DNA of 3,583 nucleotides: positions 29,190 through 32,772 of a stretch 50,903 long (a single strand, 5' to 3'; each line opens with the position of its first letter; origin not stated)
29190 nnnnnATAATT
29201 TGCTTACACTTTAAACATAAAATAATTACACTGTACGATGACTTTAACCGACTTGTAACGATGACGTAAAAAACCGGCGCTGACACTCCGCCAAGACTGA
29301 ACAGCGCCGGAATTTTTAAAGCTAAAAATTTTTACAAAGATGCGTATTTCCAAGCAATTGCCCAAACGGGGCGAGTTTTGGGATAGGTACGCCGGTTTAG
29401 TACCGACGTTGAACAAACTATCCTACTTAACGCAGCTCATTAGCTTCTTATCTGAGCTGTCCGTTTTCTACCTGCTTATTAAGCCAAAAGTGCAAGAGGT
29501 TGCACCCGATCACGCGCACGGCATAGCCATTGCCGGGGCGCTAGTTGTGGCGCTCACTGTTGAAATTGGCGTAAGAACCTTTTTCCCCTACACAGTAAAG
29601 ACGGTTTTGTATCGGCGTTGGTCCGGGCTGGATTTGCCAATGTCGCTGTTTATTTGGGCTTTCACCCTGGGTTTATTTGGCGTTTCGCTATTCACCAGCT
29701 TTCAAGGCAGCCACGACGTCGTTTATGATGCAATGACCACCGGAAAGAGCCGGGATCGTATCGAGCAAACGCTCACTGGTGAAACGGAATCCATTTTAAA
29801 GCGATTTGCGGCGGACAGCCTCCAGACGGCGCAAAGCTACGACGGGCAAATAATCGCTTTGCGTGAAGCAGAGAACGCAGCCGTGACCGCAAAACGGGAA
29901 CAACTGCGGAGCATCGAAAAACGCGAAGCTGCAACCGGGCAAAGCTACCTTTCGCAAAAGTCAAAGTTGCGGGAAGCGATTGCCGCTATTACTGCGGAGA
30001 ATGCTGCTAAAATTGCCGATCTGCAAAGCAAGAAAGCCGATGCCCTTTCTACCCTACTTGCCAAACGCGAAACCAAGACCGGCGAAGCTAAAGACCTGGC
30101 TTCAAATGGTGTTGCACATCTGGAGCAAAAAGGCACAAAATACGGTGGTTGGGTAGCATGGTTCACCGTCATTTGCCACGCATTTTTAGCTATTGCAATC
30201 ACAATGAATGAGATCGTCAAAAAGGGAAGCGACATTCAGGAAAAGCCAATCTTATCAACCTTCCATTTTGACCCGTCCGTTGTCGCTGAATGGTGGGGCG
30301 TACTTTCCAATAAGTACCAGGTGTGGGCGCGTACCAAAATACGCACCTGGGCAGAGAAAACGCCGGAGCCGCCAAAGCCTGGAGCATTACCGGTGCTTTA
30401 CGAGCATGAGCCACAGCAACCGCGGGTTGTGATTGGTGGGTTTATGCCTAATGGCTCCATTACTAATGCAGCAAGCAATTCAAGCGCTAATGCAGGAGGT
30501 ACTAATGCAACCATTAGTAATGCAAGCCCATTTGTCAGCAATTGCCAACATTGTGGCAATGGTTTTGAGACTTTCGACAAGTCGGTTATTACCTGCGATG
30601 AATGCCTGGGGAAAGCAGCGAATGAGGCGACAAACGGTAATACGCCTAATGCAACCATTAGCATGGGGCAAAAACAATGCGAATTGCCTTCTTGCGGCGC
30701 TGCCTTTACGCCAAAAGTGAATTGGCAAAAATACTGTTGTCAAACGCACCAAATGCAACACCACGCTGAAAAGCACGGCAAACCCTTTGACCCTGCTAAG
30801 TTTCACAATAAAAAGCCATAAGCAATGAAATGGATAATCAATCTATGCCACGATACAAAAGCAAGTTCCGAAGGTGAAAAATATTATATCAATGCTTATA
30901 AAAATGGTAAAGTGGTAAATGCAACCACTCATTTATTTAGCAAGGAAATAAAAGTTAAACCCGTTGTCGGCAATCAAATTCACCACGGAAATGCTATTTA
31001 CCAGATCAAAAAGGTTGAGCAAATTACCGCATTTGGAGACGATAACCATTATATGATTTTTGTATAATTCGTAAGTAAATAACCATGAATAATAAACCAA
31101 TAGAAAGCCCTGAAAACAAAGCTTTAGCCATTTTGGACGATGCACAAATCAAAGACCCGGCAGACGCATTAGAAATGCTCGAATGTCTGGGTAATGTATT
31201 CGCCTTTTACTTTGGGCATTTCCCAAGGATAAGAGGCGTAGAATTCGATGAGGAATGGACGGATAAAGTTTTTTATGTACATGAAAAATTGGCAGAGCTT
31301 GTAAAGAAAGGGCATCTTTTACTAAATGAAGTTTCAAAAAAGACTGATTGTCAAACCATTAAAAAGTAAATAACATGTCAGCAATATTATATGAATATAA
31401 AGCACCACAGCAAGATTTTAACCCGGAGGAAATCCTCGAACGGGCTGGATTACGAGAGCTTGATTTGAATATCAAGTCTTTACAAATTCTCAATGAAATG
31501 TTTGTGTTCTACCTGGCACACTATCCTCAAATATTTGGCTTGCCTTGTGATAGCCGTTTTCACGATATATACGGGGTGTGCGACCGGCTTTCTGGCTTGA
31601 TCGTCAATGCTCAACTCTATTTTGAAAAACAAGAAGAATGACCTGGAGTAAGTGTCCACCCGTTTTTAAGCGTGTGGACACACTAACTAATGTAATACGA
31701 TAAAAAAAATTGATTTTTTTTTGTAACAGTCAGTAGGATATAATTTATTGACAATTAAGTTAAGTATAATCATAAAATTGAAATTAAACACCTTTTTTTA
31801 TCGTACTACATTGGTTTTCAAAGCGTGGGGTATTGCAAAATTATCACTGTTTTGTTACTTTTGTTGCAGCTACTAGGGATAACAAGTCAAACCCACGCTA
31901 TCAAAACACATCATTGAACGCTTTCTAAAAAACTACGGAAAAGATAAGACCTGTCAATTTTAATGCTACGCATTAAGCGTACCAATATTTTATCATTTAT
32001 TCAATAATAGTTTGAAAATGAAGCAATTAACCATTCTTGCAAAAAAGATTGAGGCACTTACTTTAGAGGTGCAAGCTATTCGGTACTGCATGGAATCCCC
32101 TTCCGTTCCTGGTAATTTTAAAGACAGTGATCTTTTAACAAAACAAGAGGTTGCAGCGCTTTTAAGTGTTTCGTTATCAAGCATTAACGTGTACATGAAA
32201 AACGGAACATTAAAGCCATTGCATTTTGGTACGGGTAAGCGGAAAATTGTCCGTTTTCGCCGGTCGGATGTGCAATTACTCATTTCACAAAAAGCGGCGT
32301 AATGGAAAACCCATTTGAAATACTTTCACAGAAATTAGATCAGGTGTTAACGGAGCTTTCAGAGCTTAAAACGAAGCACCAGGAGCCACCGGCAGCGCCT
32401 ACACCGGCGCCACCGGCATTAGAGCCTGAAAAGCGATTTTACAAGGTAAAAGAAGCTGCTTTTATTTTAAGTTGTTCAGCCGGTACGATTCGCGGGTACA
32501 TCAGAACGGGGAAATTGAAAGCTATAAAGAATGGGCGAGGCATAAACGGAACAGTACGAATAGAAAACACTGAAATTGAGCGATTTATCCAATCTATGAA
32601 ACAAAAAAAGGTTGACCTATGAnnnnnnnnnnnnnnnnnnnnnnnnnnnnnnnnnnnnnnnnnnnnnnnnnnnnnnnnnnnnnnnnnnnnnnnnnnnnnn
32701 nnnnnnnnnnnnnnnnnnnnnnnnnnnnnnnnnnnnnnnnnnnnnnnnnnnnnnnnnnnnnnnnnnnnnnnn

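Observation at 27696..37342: Compact 9.6-kb integrative element in initiator tRNA-Met with a replication module but no transfer or virion genes (satellite-like?)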

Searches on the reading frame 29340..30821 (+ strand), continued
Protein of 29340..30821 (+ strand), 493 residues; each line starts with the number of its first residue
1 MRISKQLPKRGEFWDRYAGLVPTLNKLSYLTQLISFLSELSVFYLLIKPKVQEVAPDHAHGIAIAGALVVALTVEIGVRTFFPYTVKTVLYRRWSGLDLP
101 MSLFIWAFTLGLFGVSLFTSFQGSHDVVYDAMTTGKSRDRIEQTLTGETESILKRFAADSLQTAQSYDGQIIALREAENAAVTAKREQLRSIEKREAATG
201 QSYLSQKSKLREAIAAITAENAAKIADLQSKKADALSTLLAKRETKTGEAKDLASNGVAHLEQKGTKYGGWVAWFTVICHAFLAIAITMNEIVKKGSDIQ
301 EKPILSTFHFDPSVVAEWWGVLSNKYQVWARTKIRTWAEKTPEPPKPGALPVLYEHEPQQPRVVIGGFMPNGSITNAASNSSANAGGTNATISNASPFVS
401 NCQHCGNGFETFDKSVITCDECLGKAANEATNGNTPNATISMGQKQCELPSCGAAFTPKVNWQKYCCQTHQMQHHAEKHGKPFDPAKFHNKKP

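Call 109: fold_search(model_id=the predicted structure, library=pdb)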
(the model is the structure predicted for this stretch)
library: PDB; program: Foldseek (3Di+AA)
matches with E <= 10: 736; with E <= 0.001: 0
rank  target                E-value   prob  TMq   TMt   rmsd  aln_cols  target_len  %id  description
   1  9n61_A                6.0e-02  0.44  0.13  0.12  37.3       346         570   14  Transporter associated with antigen processing (TAP) bound to the 9-mer peptide RRYQKSTEL and ATP (released 2025-09-03)
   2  7dny_A                6.6e-02  0.89  0.20  0.17  31.5       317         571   14  Cryo-EM structure of the human ABCB6 (coproporphyrin III-bound) (released 2022-06-22)
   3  7v5d_A                7.0e-02  0.80  0.18  0.16  33.5       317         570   13  Cryo-EM structure of the mouse ABCB9 (PG-bound) (released 2022-10-19)
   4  4ry2_B                7.7e-02  0.66  0.15  0.11  32.7       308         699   14  Crystal structure of the peptidase-containing ABC transporter PCAT1 (released 2015-07-22)
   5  7dny_B                1.0e-01  0.82  0.19  0.17  32.4       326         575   15  Cryo-EM structure of the human ABCB6 (coproporphyrin III-bound) (released 2022-06-22)
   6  1jad_A                1.1e-01  0.99  0.26  0.44   7.1       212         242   11  C-terminal Domain of Turkey PLC-beta (released 2001-12-28)
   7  8qoe_A                1.1e-01  0.80  0.19  0.17  32.6       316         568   13  Inward-facing conformation of the ABC transporter BmrA (released 2023-12-20)
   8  7sqc_1J               1.3e-01  0.57  0.18  0.25  49.2       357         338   12  Ciliary C1 central pair apparatus isolated from Chlamydomonas reinhardtii (released 2022-04-13)
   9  8vp9_A                1.3e-01  0.47  0.13  0.10  31.5       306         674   14  Cryo-EM structure of the cysteine-free ABC transporter PCAT1 bound with ADP and Substrate (released 2024-10-30)
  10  4mh6                  1.4e-01  0.82  0.13  0.37  15.6       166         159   14  2.8 Angstrom Crystal Structure of Type III Secretion Protein YscO from Vibrio parahaemolyticus (released 2013-09-11)
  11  8yr4_A                1.4e-01  0.33  0.15  0.13  37.5       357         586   14  Cryo-EM structure of the human ABCB6 in complex with Cd(II):Phytochelatin 2 (released 2024-06-19)
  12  8vp5_B                1.4e-01  0.41  0.15  0.12  32.2       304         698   12  Cryo-EM structure of the ABC transporter PCAT1 bound with ADP and Substrate (released 2024-10-30)
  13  6r1j_J                1.4e-01  0.35  0.13  0.21  19.1       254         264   12  Structure of the soluble AhlC triple head mutant of the tripartite alpha-pore forming toxin, AHL, from Aeromonas hydro (released 2019-07-10)
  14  8yr3_A                1.4e-01  0.33  0.14  0.12  36.1       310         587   14  Cryo-EM structure of the human ABCB6 in complex with Cd(II):GSH (released 2024-06-19)
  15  9baa_B                1.6e-01  0.60  0.17  0.15  34.3       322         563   12  Cryo-EM structure of the ABC transporter PCAT1 bound with Mg_class_1 (released 2024-10-30)
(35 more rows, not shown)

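Call 126: search_solved_structures(query=L055:8520-8957:+, max_evalue=0.001)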
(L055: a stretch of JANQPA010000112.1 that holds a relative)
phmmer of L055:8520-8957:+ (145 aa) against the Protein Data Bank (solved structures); distinct sequences matched with E-value up to 0.001: 74 (the best 60 are shown).
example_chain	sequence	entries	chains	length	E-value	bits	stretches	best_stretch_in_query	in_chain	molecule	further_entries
8y1q_A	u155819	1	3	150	1.4e-43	151.3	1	9-143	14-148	Deoxyuridine 5'-triphosphate nucleotidohydrolase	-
7n56_A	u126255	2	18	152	1.8e-39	138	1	5-143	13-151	Deoxyuridine 5'-triphosphate nucleotidohydrolase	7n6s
3mbq_A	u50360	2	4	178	7.5e-38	132.7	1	12-143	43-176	Deoxyuridine 5'-triphosphate nucleotidohydrolase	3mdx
8hrv_A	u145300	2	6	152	1.4e-30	109.2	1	13-143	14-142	Deoxyuridine 5'-triphosphate nucleotidohydrolase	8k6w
3tqz_A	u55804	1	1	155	1.9e-30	108.8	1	10-144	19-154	Deoxyuridine 5'-triphosphate nucleotidohydrolase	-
3so2_A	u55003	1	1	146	3e-30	108.1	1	12-143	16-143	Putative uncharacterized protein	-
4lhr_A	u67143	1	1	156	1.4e-29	105.9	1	2-144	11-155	Deoxyuridine 5'-triphosphate nucleotidohydrolase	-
7pwj_AAA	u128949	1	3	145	1e-28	103.1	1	8-145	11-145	Deoxyuridine 5'-triphosphate nucleotidohydrolase, mitochondrial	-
1q5h_A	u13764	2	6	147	1.1e-28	103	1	9-145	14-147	dUTP pyrophosphatase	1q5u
2hqu_A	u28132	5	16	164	1.2e-28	102.9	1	8-145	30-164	Deoxyuridine 5'-triphosphate nucleotidohydrolase | dUTP pyrophosphatase | Deoxyuridine 5'-triphosphate nucleotidohydrolase, mitochondrial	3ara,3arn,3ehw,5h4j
1dud_A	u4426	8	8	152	1.5e-28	102.7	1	10-144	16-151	DEOXYURIDINE 5'-TRIPHOSPHATE NUCLEOTIDOHYDROLASE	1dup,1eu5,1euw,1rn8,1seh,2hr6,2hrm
24ok_A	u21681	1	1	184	1.8e-28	102.4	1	9-145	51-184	Deoxyuridine 5'-triphosphate nucleotidohydrolase, mitochondrial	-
6hde_A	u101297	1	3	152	2e-28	102.2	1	10-144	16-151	Deoxyuridine 5'-triphosphate nucleotidohydrolase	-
4oop_A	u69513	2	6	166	2.6e-28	101.8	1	10-143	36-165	Deoxyuridine 5'-triphosphate nucleotidohydrolase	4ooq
2pc5_A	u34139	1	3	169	2.8e-28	101.7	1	10-143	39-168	DUTP pyrophosphatase-like protein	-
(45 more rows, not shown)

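Call 127: find_encoding_contigs(protein=P0081, flank=10000, max_places=3)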
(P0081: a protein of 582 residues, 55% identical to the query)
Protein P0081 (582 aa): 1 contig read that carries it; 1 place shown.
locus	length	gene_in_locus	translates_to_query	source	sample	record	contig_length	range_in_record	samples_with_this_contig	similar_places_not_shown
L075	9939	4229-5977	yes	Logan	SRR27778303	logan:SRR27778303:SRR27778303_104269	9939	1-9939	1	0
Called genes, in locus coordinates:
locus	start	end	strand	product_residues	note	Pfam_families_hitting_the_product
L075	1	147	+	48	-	?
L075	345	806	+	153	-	PF18932:DUF5681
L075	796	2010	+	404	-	PF04466:Terminase_3, PF17288:Terminase_3C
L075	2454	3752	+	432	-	PF13102:Phage_int_SAM_5, PF00589:Phage_integrase (weak)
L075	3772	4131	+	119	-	-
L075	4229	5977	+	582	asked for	-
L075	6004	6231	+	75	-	-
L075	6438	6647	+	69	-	PF12728:HTH_17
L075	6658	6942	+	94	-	PF12728:HTH_17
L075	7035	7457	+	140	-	-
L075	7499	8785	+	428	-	PF13481:AAA_25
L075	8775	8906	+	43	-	-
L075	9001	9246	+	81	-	-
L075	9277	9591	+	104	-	-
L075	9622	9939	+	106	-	?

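Call 129: find_related_loci(query=L075:796-2010:+, collection=viral_contigs, flank=10000)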
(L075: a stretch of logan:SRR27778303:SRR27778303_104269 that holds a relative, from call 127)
Query L075:796-2010:+ (404 aa) in viral_contigs; peptide patterns used: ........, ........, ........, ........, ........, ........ (x = any residue, [..] = any of these).
8 stretches matched a pattern; 3 encode a relative of the query (tblastn E <= 1e-3); 3 distinct loci.
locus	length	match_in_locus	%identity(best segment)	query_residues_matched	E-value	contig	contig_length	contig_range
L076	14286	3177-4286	46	14-382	3e-105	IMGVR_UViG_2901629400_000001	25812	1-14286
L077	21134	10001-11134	44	12-388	1e-102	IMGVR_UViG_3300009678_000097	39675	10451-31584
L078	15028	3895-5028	44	12-388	1e-102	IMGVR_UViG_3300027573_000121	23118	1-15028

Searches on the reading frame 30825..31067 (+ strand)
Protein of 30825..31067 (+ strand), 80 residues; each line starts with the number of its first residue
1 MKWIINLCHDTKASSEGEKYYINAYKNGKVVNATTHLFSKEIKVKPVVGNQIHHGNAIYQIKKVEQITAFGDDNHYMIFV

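Call 7: search_protein_families(library=pfam, proteins=[window:30825-31067:+], max_evalue=0.01)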
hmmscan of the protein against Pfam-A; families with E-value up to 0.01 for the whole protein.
window:30825-31067:+ (80 aa): 0 families

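Call 16: search_protein_families(library=phrogs, proteins=[window:30825-31067:+], max_evalue=0.01)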
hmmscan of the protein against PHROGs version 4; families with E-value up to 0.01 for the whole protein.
window:30825-31067:+ (80 aa): 0 families

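Call 17: search_protein_families(library=ncbifam, proteins=[window:30825-31067:+], max_evalue=0.01)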
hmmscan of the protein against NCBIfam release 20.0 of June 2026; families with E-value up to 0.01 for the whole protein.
window:30825-31067:+ (80 aa): 2 families
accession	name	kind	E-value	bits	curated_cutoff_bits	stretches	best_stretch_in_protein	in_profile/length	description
NF004684.0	PRK06027.1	subfamily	0.0046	16.7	223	1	3-71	189-255/286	formyltetrahydrofolate deformylase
TIGR00655.1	PurU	equivalog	0.0076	15.9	285.95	1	4-65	185-247/280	formyltetrahydrofolate deformylase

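Call 44: search_protein_families(library=padloc, proteins=[window:30825-31067:+], max_evalue=0.01)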
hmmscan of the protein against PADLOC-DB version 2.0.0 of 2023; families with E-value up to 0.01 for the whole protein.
window:30825-31067:+ (80 aa): 0 families

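Call 108: search_protein_families(library=pfam, proteins=[window:30825-31067:+], max_evalue=5)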
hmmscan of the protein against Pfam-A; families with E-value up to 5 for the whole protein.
window:30825-31067:+ (80 aa): 0 families

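Call 119: search_protein_families(library=pfam, alignment_id=A7, max_evalue=0.001)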
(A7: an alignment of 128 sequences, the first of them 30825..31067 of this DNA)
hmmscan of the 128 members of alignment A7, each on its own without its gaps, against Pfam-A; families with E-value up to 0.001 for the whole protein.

A. member 1, window:30825-31067:+ (80 aa): 0 families

B. families by the number of members that match (of 128 scanned): 30 families (the first 25 are shown)
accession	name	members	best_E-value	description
PF12728.13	HTH_17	12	8.5e-13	Helix-turn-helix domain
PF00692.24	dUTPase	2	3.8e-33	dUTPase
PF22769.1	DCD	2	2.3e-11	dCTP deaminase-like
PF07926.17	TPR_MLP1_2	2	0.00088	TPR/MLP1/MLP2-like protein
PF20473.4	MmeI_Mtase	1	4.7e-34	MmeI, DNA-methyltransferase domain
PF20464.3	MmeI_N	1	1.5e-24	MmeI, N-terminal domain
PF04002.20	RadC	1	1.8e-21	RadC-like JAB domain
PF20465.4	MmeI_hel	1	8.4e-20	MmeI, helicase spacer domain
PF10902.13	WYL_2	1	2.6e-19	WYL_2, Sm-like SH3 beta-barrel fold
PF08346.17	AntA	1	9.1e-17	AntA/AntB antirepressor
PF20466.3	MmeI_TRD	1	3.4e-13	MmeI, target recognition domain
PF08960.15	STIV_B116-like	1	3.1e-12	STIV B116-like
PF23343.2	REP_ORF2-G2P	1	1.9e-11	Replication-associated protein ORF2/G2P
PF01381.28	HTH_3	1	1e-09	Helix-turn-helix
PF13443.12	HTH_26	1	5.2e-09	Cro/C1-type HTH DNA-binding domain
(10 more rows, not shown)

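Call 120: search_protein_families(library=phrogs, alignment_id=A7, max_evalue=0.001)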
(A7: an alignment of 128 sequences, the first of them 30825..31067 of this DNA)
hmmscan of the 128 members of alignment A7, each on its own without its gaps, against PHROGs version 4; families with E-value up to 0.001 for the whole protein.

A. member 1, window:30825-31067:+ (80 aa): 0 families

B. families by the number of members that match (of 128 scanned): 66 families (the first 25 are shown)
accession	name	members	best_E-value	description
phrog_66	-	10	2.6e-10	excisionase and transcriptional regulator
phrog_668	-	8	4.6e-12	HTH DNA binding protein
phrog_2474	-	5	5.6e-07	MerR-like transcriptional regulator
phrog_2907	-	5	1.8e-05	excisionase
phrog_6401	-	3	3.4e-09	DNA binding protein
phrog_4151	-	3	2.2e-06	DNA binding protein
phrog_15534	-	3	3.3e-05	HTH DNA binding protein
phrog_7735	-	3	4.2e-05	excisionase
phrog_25262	-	3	9.3e-05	-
phrog_135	-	2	7e-57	dUTPase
phrog_36630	-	2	1.3e-07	-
phrog_1663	-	2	3.2e-07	dCTP deaminase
phrog_9834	-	2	6.4e-07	excisionase and transcriptional regulator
phrog_4691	-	2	1.1e-06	excisionase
phrog_1729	-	2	8.7e-05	-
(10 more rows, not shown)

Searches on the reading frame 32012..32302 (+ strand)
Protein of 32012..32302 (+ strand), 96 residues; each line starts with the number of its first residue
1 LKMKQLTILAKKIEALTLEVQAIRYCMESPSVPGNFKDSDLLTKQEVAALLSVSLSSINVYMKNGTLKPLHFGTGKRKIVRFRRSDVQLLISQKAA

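Call 7: search_protein_families(library=pfam, proteins=[window:32012-32302:+], max_evalue=0.01)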
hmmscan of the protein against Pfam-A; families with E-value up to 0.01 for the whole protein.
window:32012-32302:+ (96 aa): 1 family
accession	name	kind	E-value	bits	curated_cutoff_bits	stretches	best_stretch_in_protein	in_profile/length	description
PF12728.13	HTH_17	-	3.9e-08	33.9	27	1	41-93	1-49/51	Helix-turn-helix domain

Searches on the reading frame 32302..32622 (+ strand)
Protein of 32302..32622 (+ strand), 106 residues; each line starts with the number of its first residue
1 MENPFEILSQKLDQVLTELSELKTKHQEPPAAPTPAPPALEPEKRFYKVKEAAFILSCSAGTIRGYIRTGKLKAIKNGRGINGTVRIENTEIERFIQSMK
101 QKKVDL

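Call 7: search_protein_families(library=pfam, proteins=[window:32302-32622:+], max_evalue=0.01)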
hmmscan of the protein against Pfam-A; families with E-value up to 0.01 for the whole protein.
window:32302-32622:+ (106 aa): 2 families
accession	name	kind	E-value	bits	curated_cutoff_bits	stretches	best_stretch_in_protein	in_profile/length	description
PF12728.13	HTH_17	-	1.3e-09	38.6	27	1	46-98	1-49/51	Helix-turn-helix domain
PF13411.12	MerR_1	-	0.0032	18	21.6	1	47-80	1-34/69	MerR HTH family regulatory protein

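Call 16: search_protein_families(library=phrogs, proteins=[window:32302-32622:+], max_evalue=0.01)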
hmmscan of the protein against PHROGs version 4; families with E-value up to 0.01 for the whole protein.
window:32302-32622:+ (106 aa): 5 families
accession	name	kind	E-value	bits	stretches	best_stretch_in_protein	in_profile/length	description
phrog_66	-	integration and excision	1e-07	33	1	31-102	78-146/412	excisionase and transcriptional regulator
phrog_2907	-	integration and excision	0.00017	23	1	48-88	8-49/117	excisionase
phrog_668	-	DNA, RNA and nucleotide metabolism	0.00031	21.5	1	43-103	60-117/181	HTH DNA binding protein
phrog_6401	-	DNA, RNA and nucleotide metabolism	0.0014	19.4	1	42-80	5-44/64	DNA binding protein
phrog_33310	-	unknown function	0.0058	17.6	1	42-93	103-149/157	-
